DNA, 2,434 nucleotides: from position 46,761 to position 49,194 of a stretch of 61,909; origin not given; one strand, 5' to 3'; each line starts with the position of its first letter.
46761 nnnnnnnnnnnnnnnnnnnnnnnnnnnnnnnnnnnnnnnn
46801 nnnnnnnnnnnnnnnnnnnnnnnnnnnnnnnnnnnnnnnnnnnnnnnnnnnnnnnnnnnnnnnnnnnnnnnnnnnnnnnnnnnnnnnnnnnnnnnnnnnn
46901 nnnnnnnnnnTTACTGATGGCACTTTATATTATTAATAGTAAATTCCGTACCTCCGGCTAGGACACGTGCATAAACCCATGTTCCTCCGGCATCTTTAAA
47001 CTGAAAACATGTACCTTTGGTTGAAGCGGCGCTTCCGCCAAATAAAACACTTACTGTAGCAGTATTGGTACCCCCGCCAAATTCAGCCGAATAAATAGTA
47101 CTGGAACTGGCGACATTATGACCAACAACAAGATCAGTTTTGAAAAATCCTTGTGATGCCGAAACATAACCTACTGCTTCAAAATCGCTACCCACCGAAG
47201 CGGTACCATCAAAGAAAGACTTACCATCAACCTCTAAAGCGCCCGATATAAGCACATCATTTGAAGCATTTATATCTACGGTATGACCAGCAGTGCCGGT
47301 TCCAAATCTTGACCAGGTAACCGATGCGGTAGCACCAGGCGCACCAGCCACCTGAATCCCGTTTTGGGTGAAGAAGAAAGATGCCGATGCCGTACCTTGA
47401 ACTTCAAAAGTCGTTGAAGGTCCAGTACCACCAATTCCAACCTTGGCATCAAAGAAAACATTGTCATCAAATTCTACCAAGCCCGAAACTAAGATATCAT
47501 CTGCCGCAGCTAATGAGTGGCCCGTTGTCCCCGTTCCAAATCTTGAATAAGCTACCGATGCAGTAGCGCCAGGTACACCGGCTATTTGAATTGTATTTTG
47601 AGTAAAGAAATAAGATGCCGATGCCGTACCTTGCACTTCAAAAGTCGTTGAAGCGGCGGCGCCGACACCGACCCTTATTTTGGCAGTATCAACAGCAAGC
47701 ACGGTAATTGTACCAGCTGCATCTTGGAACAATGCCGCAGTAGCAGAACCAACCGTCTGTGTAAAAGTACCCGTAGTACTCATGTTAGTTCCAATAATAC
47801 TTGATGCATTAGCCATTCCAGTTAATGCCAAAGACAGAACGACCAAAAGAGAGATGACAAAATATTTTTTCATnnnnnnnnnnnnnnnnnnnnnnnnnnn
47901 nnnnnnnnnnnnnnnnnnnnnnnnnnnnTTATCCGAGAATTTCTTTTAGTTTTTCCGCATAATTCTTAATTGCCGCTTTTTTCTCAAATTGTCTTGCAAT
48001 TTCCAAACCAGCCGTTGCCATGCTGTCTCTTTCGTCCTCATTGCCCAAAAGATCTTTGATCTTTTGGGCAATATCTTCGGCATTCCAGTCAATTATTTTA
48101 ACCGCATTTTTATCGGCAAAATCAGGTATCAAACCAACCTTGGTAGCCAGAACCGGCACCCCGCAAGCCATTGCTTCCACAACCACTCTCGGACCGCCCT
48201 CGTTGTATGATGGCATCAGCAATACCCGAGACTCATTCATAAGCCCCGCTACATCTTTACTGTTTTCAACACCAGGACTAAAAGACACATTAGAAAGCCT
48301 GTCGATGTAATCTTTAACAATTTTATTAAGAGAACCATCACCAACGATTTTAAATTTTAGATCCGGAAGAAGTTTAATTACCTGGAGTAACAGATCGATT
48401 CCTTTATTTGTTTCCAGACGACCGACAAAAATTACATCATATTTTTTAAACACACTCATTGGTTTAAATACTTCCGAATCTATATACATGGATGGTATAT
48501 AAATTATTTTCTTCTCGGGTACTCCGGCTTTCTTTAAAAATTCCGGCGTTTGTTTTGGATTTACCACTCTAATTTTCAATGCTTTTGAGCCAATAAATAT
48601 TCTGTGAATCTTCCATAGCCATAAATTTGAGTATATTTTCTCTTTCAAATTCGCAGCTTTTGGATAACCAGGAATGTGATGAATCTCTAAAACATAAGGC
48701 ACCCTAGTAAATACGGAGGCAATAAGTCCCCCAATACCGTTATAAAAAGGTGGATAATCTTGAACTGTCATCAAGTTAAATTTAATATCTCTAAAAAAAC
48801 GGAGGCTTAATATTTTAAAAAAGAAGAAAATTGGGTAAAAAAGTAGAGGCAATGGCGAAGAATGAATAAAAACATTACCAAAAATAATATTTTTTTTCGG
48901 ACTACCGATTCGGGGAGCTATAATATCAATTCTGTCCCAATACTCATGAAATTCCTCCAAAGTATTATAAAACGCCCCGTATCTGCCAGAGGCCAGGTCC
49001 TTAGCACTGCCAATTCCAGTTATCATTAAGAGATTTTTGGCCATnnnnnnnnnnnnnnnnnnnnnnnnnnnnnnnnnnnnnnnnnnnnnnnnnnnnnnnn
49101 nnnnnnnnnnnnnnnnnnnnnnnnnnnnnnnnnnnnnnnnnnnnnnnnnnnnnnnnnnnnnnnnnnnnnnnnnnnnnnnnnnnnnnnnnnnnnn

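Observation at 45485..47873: Three secreted or anchored proteins embedded among glycosyltransferase genes are candidate substrates of the island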

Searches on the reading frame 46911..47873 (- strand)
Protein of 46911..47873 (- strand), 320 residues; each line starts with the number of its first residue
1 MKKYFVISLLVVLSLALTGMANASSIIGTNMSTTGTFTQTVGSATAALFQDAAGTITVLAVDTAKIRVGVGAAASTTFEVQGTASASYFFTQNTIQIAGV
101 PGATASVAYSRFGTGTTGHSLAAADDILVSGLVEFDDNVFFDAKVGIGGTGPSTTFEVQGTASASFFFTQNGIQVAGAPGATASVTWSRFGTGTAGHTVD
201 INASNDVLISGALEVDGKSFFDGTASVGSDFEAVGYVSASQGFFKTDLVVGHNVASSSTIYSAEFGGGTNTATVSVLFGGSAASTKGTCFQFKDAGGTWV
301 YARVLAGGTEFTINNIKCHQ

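Call 9: search_protein_families(library=pfam, max_evalue=0.1, proteins=[window:46911-47873:-])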
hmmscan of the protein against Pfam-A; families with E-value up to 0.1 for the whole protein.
window:46911-47873:- (320 aa): 1 family
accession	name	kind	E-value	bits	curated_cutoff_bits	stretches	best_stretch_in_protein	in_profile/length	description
PF13464.11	RodZ_C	-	0.012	15.9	23.9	0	53-84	27-57/72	RodZ C-terminal domain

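Call 10: find_homologous_proteins(query=window:46911-47873:-)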
Query window:46911-47873:- (320 aa): 237 proteins with E <= 0.001 among 8000 candidates; the best 120 are listed.
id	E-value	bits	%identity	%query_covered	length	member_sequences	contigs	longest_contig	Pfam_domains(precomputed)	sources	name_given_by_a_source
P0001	5.3e-193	658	100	100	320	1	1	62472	-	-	-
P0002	2.3e-143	495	64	77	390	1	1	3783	-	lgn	-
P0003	5.8e-120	418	62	73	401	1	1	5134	-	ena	-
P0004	1.6e-115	404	57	100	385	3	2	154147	-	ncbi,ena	-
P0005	4.5e-115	402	55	79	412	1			-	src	-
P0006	8.3e-115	401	53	100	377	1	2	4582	-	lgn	-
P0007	4.1e-114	399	47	100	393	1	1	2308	-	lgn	-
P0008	5.3e-112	392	53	99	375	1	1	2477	-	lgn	-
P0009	9.1e-112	391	54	100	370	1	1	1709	-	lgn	-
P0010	2.5e-111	390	55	81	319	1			-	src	-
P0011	1.1e-104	368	65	97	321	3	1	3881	-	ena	-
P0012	5.6e-104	366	64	100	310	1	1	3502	-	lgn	-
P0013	2.0e-102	361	62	100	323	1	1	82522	-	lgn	-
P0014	4.6e-102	359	60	100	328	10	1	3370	-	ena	-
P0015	2.1e-99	351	50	100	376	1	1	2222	-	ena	-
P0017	9.4e-99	349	58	100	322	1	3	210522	-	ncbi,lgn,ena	ncbi:MAG: hypothetical protein AAB585_01425 [Patescibacteria group bacterium]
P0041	4.2e-83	297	46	93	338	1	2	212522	-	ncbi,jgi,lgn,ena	-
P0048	1.1e-79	286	48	100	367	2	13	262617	-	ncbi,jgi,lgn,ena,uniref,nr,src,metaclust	ncbi:MAG: hypothetical protein A2915_03395 [Candidatus Yanofskybacteria bacterium RIFCSPLOWO2_01_FUL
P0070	1.6e-70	256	53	93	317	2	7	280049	-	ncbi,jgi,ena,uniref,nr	ncbi:MAG: hypothetical protein A3J47_04230 [Candidatus Yanofskybacteria bacterium RIFCSPHIGHO2_02_FU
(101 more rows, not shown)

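Call 13: find_encoding_contigs(protein=P0017, flank=10000, max_places=2)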
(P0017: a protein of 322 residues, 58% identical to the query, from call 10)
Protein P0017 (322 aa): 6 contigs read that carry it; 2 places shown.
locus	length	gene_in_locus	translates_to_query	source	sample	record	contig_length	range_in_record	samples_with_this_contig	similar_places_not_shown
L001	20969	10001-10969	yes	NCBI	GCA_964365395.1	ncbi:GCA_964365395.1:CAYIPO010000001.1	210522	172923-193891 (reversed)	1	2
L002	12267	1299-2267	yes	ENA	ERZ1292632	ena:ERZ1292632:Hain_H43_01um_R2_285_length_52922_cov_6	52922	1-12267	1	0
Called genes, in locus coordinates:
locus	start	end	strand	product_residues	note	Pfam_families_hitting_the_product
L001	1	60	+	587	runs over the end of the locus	PF13181:TPR_8 (faint), PF13432:TPR_16 (faint), PF08409:TMTC_DUF1736 (weak), PF12895:ANAPC3 (faint), PF13424:TPR_12 (faint), PF13428:TPR_14 (faint), PF14559:TPR_19 (weak), PF13431:TPR_17 (weak), +2 more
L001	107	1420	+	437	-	PF23500:DUF7133 (faint), PF22807:TrAA12, PF07995:GSDH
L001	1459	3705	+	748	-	PF13176:TPR_7 (faint), PF04932:Wzy_C, PF13174:TPR_6 (faint), PF13414:TPR_11 (faint), PF21033:RMD1-3, PF00515:TPR_1, PF07719:TPR_2, PF13181:TPR_8, +7 more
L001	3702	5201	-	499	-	-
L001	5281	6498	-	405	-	PF13477:Glyco_trans_4_2 (faint), PF13439:Glyco_transf_4, PF13579:Glyco_trans_4_4, PF00534:Glycos_transf_1, PF13692:Glyco_trans_1_4, PF13524:Glyco_trans_1_2 (weak)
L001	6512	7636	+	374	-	PF13439:Glyco_transf_4, PF13579:Glyco_trans_4_4, PF20706:GT4-conflict, PF00534:Glycos_transf_1, PF13692:Glyco_trans_1_4, PF13524:Glyco_trans_1_2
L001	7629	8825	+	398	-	PF13439:Glyco_transf_4, PF13579:Glyco_trans_4_4, PF20706:GT4-conflict (weak), PF00534:Glycos_transf_1, PF13692:Glyco_trans_1_4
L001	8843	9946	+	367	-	PF13439:Glyco_transf_4 (weak), PF13579:Glyco_trans_4_4 (weak), PF20706:GT4-conflict, PF00534:Glycos_transf_1, PF13692:Glyco_trans_1_4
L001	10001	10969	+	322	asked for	-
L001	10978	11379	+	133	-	-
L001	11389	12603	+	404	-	PF08239:SH3_3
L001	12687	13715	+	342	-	PF20706:GT4-conflict (faint), PF00534:Glycos_transf_1, PF13692:Glyco_trans_1_4, PF13524:Glyco_trans_1_2 (weak)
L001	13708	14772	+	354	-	PF13579:Glyco_trans_4_4 (faint), PF13439:Glyco_transf_4 (weak), PF00534:Glycos_transf_1, PF13692:Glyco_trans_1_4, PF13524:Glyco_trans_1_2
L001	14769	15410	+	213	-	PF13489:Methyltransf_23, PF05401:NodS (faint), PF07021:MetW, PF08003:Methyltransf_9 (weak), PF13847:Methyltransf_31, PF08241:Methyltransf_11, PF08242:Methyltransf_12, PF13649:Methyltransf_25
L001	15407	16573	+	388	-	PF00534:Glycos_transf_1, PF13692:Glyco_trans_1_4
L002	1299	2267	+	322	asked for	-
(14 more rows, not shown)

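Call 14: find_encoding_contigs(protein=P0048, flank=10000, max_places=2)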
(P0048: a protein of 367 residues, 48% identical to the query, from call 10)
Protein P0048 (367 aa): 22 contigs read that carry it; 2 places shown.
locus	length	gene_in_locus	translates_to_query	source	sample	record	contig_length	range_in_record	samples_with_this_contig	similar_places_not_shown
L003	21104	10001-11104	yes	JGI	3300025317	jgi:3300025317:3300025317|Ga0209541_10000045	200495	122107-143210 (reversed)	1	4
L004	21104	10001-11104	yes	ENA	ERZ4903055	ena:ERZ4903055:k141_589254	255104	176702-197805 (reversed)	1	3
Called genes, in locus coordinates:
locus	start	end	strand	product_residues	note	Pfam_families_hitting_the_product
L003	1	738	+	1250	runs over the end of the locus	-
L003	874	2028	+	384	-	-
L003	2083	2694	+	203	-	-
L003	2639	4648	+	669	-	PF07719:TPR_2 (faint), PF13181:TPR_8 (weak)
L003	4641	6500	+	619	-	PF13432:TPR_16 (faint), PF14559:TPR_19 (faint), PF13424:TPR_12 (weak), PF00515:TPR_1, PF07719:TPR_2 (weak), PF13414:TPR_11 (weak), PF13371:TPR_9 (weak), PF13431:TPR_17 (weak), +4 more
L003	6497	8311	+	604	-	PF07719:TPR_2 (faint), PF12895:ANAPC3 (faint), PF13424:TPR_12 (faint), PF13431:TPR_17 (faint), PF13432:TPR_16 (faint), PF00515:TPR_1 (faint), PF14559:TPR_19 (weak)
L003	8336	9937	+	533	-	PF02366:PMT, PF13231:PMT_2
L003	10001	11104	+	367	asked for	-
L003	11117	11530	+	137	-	-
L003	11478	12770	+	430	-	-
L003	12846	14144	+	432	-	PF23500:DUF7133 (faint), PF22807:TrAA12, PF07995:GSDH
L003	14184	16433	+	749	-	PF13176:TPR_7 (faint), PF04932:Wzy_C, PF13414:TPR_11 (faint), PF13424:TPR_12 (faint), PF21033:RMD1-3, PF00515:TPR_1, PF07719:TPR_2, PF13181:TPR_8, +6 more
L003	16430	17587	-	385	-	PF13439:Glyco_transf_4, PF13579:Glyco_trans_4_4 (weak), PF00534:Glycos_transf_1, PF13692:Glyco_trans_1_4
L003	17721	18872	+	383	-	PF13439:Glyco_transf_4, PF13579:Glyco_trans_4_4 (weak), PF20706:GT4-conflict (weak), PF00534:Glycos_transf_1, PF13692:Glyco_trans_1_4, PF13524:Glyco_trans_1_2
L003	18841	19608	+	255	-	PF00535:Glycos_transf_2, PF10111:Glyco_tranf_2_2 (weak), PF13641:Glyco_tranf_2_3 (weak)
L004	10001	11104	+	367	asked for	-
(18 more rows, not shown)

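Call 21: search_protein_families(library=ncbifam, max_evalue=1, proteins=[window:46911-47873:-])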
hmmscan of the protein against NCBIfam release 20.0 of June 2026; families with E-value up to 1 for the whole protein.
window:46911-47873:- (320 aa): 0 families

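Call 22: search_protein_families(library=phrogs, max_evalue=1, proteins=[window:46911-47873:-])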
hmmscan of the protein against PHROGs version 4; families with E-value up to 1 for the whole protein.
window:46911-47873:- (320 aa): 2 families
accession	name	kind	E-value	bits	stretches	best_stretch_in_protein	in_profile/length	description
phrog_5528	-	unknown function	0.1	13.2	1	33-71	19-57/59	-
phrog_14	-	tail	0.19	11.8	0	158-190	147-179/366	minor tail protein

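Call 23: search_solved_structures(query=A1, max_evalue=1)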
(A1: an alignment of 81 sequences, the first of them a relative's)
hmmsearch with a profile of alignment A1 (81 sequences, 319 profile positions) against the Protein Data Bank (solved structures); distinct sequences matched with E-value up to 1: 0.

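Call 25: find_encoding_contigs(protein=P0041, flank=10000, max_places=1)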
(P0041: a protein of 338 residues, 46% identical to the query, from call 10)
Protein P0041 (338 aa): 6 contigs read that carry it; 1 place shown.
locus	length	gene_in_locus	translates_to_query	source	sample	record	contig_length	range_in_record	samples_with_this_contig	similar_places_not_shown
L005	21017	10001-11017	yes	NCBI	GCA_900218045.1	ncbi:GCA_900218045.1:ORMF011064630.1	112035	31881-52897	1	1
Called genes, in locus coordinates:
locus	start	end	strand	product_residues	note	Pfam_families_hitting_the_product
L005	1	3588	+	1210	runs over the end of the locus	-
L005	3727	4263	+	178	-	-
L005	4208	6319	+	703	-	PF00515:TPR_1 (faint), PF13181:TPR_8 (faint), PF07719:TPR_2 (weak)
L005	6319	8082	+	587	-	PF07719:TPR_2 (faint), PF13174:TPR_6 (faint), PF13371:TPR_9 (faint), PF00515:TPR_1 (weak), PF13181:TPR_8 (weak), PF00515:TPR_1 (weak), PF13414:TPR_11 (weak), PF13431:TPR_17 (weak), +5 more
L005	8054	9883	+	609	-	PF08409:TMTC_DUF1736 (faint), PF13424:TPR_12 (faint), PF00515:TPR_1 (faint), PF07719:TPR_2 (faint), PF13432:TPR_16 (faint), PF14559:TPR_19, PF13431:TPR_17 (weak)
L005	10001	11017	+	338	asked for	-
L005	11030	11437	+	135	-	-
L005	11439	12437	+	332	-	-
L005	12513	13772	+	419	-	PF22807:TrAA12, PF23500:DUF7133 (weak), PF07995:GSDH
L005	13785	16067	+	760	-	PF13176:TPR_7 (faint), PF04932:Wzy_C, PF13374:TPR_10 (faint), PF13424:TPR_12 (faint), PF21033:RMD1-3 (weak), PF00515:TPR_1, PF07719:TPR_2 (weak), PF13181:TPR_8 (weak), +7 more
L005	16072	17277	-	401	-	PF13439:Glyco_transf_4, PF13579:Glyco_trans_4_4 (weak), PF00534:Glycos_transf_1, PF13692:Glyco_trans_1_4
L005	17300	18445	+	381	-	PF13439:Glyco_transf_4, PF13579:Glyco_trans_4_4, PF20706:GT4-conflict (weak), PF00534:Glycos_transf_1, PF13692:Glyco_trans_1_4, PF13524:Glyco_trans_1_2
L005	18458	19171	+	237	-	PF00535:Glycos_transf_2, PF10111:Glyco_tranf_2_2, PF13641:Glyco_tranf_2_3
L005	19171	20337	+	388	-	PF13439:Glyco_transf_4, PF13579:Glyco_trans_4_4, PF13524:Glyco_trans_1_2 (faint), PF00534:Glycos_transf_1, PF13692:Glyco_trans_1_4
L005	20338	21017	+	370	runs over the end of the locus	PF20706:GT4-conflict, PF00534:Glycos_transf_1, PF13692:Glyco_trans_1_4, PF13524:Glyco_trans_1_2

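Call 26: find_encoding_contigs(protein=P0070, flank=10000, max_places=1)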
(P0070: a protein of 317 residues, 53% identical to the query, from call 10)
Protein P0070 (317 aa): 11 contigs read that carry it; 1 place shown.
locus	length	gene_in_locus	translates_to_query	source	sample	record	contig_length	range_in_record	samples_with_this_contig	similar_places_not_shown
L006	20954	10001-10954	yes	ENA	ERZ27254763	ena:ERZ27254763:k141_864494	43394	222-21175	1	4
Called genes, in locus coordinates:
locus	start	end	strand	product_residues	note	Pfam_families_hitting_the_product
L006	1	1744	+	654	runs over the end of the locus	?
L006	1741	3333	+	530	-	PF13231:PMT_2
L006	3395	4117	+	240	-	-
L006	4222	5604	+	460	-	PF22807:TrAA12, PF23500:DUF7133 (faint), PF07995:GSDH (weak)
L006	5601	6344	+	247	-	PF00535:Glycos_transf_2, PF10111:Glyco_tranf_2_2 (weak), PF13641:Glyco_tranf_2_3 (weak)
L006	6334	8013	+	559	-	PF07719:TPR_2 (faint), PF14559:TPR_19 (faint), PF00515:TPR_1 (faint), PF13181:TPR_8 (faint), PF13424:TPR_12 (weak), PF13428:TPR_14 (faint)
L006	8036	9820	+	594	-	PF00515:TPR_1 (weak), PF07719:TPR_2 (faint), PF13181:TPR_8 (faint), PF13371:TPR_9 (faint), PF00515:TPR_1 (weak), PF13414:TPR_11, PF13431:TPR_17 (weak), PF14559:TPR_19 (weak), +4 more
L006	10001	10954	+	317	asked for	-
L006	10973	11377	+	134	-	-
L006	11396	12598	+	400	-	PF08239:SH3_3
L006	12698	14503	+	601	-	PF07719:TPR_2 (faint), PF13181:TPR_8 (faint), PF13428:TPR_14 (faint), PF13431:TPR_17 (faint), PF14559:TPR_19 (faint), PF00515:TPR_1 (faint), PF13414:TPR_11 (faint), PF13424:TPR_12 (faint)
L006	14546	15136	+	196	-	-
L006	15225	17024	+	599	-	PF12895:ANAPC3 (faint), PF13424:TPR_12 (weak), PF14559:TPR_19 (faint), PF00515:TPR_1 (faint), PF07719:TPR_2 (faint), PF13174:TPR_6 (faint), PF13424:TPR_12 (weak), PF13414:TPR_11 (weak), +5 more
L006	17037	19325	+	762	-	PF13176:TPR_7 (faint), PF13371:TPR_9 (faint), PF04932:Wzy_C, PF13414:TPR_11 (faint), PF21033:RMD1-3, PF00515:TPR_1 (weak), PF07719:TPR_2 (weak), PF13181:TPR_8, +5 more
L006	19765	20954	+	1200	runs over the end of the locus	-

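Call 29: predict_structure(alignment_id=A1)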
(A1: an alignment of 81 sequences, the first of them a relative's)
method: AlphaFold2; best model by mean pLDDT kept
length: 320 residues; sequences in the alignment: 81
mean_pLDDT: 63.2   pTM: 0.36
mean pLDDT of the five models: 63.2, 62.7, 61.6, 60.4, 58.0
residues with pLDDT >= 90: 6; 70-90: 112; 50-70: 115; < 50: 87
segments of 3 or more residues with pLDDT < 50: 20-26, 28-32, 81-88, 96-101, 104-123, 151-153, 162-164, 186-204, 256-264
pLDDT, mean of each block of 10 residues (from residue 1): 76 73 46 57 71 74 71 60 46 48 45 43 56 74 63 55 55 63 51 42 58 81 83 81 77 52 50 54 64 87 84 82
secondary structure, 60 per line:
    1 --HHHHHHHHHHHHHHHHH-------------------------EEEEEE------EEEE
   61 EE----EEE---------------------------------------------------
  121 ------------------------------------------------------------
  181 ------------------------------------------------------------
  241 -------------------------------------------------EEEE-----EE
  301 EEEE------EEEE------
elements in order: H3-19 E45-50 E57-62 E67-69 E290-293 E299-304 E311-314

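Call 35: fold_search(model_id=the predicted structure, library=pdb)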
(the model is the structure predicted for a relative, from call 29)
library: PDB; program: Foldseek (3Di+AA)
matches with E <= 10: 18; with E <= 0.001: 0
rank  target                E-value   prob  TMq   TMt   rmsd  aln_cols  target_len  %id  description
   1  2ec3_MODEL_1_A        3.9e+00  0.21  0.08  0.32   3.3        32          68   19  Solution structure of the 11th FN1 domain from human Fibronectin 1 (released 2008-03-04)
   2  5mje_A                5.6e+00  0.09  0.08  0.19   4.6        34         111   24  Crystal structure of the HigB2 toxin in complex with Nb8 (released 2017-04-05)
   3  1wid_MODEL_1_A        5.6e+00  0.07  0.09  0.21   4.2        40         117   18  Solution Structure of the B3 DNA-Binding Domain of RAV1 (released 2004-11-28)
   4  2k7i_MODEL_1_A        6.0e+00  0.18  0.07  0.32   3.0        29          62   14  Solution NMR structure of protein ATU0232 from AGROBACTERIUM TUMEFACIENS. Northeast Structural Genomics Consor (released 2008-10-07)
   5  4aiv                  6.0e+00  0.11  0.06  0.17   2.2        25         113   16  Crystal Structure of putative NADH-dependent nitrite reductase small subunit from Mycobacterium tuberculosis (released 2012-09-12)
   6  3gxe_B                6.8e+00  0.13  0.08  0.24   3.1        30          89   13  Complex of a Low Affinity Collagen Site with the Fibronectin 8-9FnI Domain Pair (released 2010-04-07)
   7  9lbn_H                6.8e+00  0.08  0.07  0.06   3.1        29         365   24  The composite cryo-EM structure of the head-to-tail connector and head-proximal tail components of bacteriophage phiXa (released 2025-05-07)
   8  6v2d_I                7.2e+00  0.15  0.07  0.36   1.6        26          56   35  Crystal Structure of chromodomain of CDYL2 in complex with inhibitor UNC3866 (released 2019-12-25)
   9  4kpu_A                7.2e+00  0.14  0.07  0.07   2.2        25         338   20  Electron transferring flavoprotein of Acidaminococcus fermentans: Towards a mechanism of flavin-based electron bifurca (released 2014-01-15)
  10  3bid_E                7.2e+00  0.10  0.06  0.28   3.4        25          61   24  Crystal structure of the NMB1088 protein from Neisseria meningitidis. Northeast Structural Genomics Consortium target  (released 2007-12-18)
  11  5ja9_C                7.2e+00  0.09  0.08  0.21   3.8        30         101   17  Crystal structure of the HigB2 toxin in complex with Nb6 (released 2017-04-05)
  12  8gxe_B                7.2e+00  0.08  0.06  0.07   7.2        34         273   12  PTPN21 FERM PTP complex (released 2023-09-27)
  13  3mzl_B                7.6e+00  0.04  0.06  0.06   3.7        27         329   26  Sec13/Sec31 edge element, loop deletion mutant (released 2010-08-18)
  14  1f4c_A                8.1e+00  0.08  0.05  0.06   1.7        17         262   24  CRYSTAL STRUCTURE OF E. COLI THYMIDYLATE SYNTHASE COVALENTLY MODIFIED AT C146 WITH N-[TOSYL-D-PROLINYL]AMINO-ETHANETHI (released 2000-06-22)
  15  9a3z_B                9.1e+00  0.08  0.08  0.08   2.5        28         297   18  A predicted model of tissue transglutaminase 2 (TG2) in complex with plasma fibronectin's gelatin binding domain (FNI6 (released 2024-02-02)
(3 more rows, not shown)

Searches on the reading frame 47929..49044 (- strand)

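Call 9: search_protein_families(library=pfam, max_evalue=0.1, proteins=[window:47929-49044:-])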
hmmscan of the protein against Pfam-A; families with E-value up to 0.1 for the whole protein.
window:47929-49044:- (371 aa): 7 families
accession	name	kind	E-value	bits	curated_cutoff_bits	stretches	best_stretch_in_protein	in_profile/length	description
PF00534.26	Glycos_transf_1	-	4.2e-30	105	26.4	1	200-346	14-169/172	Glycosyl transferases group 1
PF13692.12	Glyco_trans_1_4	-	3.1e-26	92.8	27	1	203-335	3-142/142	Glycosyl transferases group 1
PF13524.12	Glyco_trans_1_2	-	1.8e-11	44.6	25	1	219-350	5-129/144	Glycosyl transferase-like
PF20706.3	GT4-conflict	-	7.4e-09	35.5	26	1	200-370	196-372/385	Family 4 Glycosyltransferase in conflict systems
PF13439.12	Glyco_transf_4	-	0.00013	22.5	28.5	1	38-184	21-163/170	Glycosyltransferase Family 4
PF02350.25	Epimerase_2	-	0.0083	15.5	30.6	1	239-344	228-328/347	UDP-N-acetylglucosamine 2-epimerase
PF13579.12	Glyco_trans_4_4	-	0.075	13.8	29.7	0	81-184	64-156/158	Glycosyl transferase 4-like domain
